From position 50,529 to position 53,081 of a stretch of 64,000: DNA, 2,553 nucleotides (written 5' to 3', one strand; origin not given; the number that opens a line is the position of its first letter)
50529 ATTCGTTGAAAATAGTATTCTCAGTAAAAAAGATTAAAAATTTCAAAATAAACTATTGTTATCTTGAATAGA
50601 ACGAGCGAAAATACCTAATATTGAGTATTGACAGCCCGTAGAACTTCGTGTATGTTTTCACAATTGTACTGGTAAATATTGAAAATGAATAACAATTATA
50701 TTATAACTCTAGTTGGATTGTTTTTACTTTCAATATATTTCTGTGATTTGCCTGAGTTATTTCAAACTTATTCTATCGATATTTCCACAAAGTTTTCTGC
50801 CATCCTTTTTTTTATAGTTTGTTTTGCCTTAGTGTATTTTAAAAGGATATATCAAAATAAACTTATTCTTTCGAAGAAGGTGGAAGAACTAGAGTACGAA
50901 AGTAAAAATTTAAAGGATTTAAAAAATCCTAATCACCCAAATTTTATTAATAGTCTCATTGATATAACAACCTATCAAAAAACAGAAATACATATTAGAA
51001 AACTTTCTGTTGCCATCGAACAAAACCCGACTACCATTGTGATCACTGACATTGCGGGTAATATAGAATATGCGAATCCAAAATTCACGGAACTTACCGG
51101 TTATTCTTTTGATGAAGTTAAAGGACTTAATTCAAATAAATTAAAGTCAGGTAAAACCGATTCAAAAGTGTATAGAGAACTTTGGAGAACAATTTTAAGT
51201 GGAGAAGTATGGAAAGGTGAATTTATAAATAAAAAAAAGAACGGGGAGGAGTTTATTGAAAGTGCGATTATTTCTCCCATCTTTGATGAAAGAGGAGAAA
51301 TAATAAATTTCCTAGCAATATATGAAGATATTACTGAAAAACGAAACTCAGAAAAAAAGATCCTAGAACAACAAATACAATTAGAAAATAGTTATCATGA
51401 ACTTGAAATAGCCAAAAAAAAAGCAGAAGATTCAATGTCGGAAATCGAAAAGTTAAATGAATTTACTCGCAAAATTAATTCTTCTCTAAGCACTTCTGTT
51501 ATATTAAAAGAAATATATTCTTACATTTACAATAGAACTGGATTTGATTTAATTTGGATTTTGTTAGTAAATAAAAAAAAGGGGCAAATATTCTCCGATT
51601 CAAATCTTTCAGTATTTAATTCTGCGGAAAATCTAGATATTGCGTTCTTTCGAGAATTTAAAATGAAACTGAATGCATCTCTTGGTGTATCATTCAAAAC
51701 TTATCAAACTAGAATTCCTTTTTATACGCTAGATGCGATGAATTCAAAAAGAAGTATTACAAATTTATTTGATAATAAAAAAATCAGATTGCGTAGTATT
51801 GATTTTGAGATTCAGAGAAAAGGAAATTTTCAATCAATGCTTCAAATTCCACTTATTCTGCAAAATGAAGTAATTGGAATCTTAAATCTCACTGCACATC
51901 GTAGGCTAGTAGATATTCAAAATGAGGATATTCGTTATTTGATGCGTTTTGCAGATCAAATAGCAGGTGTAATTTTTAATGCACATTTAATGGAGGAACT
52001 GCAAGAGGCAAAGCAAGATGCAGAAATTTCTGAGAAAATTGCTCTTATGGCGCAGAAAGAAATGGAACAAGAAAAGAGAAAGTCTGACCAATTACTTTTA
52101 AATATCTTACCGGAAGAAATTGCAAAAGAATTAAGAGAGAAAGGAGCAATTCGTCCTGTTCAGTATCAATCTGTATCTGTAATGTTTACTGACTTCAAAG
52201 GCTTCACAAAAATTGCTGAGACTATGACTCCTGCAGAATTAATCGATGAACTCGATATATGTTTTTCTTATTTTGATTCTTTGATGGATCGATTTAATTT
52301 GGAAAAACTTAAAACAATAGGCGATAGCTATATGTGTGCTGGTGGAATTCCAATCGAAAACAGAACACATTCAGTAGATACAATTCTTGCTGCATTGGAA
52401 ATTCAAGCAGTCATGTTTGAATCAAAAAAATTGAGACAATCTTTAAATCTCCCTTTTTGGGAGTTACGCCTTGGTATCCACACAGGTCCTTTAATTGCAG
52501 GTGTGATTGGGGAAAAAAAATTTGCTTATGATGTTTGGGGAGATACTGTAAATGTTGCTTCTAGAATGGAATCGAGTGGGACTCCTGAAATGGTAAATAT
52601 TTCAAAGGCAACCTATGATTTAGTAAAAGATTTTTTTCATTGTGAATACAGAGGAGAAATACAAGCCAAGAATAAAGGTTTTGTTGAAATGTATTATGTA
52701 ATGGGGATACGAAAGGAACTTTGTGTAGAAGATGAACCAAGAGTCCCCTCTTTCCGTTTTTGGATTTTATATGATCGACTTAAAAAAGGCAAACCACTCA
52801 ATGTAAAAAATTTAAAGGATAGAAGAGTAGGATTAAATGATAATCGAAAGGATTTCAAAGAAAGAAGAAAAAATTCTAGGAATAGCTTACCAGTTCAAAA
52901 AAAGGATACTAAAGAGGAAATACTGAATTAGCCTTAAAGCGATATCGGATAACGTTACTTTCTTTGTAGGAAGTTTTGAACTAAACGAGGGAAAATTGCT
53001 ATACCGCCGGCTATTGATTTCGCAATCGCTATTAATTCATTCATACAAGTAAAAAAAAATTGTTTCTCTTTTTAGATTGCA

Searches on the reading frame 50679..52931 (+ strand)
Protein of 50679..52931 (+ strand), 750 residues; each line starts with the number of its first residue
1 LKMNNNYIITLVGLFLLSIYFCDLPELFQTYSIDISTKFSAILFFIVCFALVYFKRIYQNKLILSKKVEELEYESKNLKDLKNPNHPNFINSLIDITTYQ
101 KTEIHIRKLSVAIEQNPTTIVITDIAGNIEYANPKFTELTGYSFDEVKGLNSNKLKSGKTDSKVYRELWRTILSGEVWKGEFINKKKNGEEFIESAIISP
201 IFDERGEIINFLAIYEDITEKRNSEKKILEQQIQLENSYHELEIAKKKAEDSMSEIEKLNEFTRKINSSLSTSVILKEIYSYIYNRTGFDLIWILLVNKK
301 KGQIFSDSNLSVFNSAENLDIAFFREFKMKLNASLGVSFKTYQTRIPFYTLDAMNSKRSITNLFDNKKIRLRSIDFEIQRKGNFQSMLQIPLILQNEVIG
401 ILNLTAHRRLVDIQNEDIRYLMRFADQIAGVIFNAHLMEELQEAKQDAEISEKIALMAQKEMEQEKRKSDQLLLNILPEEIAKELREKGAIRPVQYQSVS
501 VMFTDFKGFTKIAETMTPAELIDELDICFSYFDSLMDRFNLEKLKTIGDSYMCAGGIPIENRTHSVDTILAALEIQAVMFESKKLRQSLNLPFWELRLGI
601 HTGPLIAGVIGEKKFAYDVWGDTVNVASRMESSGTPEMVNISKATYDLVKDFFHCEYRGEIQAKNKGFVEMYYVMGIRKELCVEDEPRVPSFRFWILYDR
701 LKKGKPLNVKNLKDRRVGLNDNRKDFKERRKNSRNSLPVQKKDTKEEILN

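Call 46: search_protein_families(library=pfam, proteins=[window:50679-52931:+], max_evalue=0.001)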
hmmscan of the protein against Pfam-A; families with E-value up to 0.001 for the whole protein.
window:50679-52931:+ (750 aa): 8 families
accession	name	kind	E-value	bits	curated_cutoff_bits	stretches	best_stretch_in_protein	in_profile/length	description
PF00211.25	Guanylate_cyc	-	3.1e-49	167.5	21.9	1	495-675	5-182/183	Adenylate and Guanylate cyclase catalytic domain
PF13426.13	PAS_9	-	5.1e-19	68.9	27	1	118-220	2-103/103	PAS domain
PF00989.32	PAS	-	3.3e-14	53.3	22.6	1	109-218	3-113/113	PAS fold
PF08448.16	PAS_4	-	1.2e-09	38.8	23.1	1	117-222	5-109/110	PAS fold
PF08447.18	PAS_3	-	3.3e-09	37.3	25.6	1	130-214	2-88/89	PAS fold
PF13188.13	PAS_8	-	1.1e-06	28.7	21.8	1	108-147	2-38/65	PAS domain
PF13185.12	GAF_2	-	3.9e-06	27.6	28.6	1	273-431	5-134/136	GAF domain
PF01590.32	GAF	-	3.7e-05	24.7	22.4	1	379-431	82-132/133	GAF domain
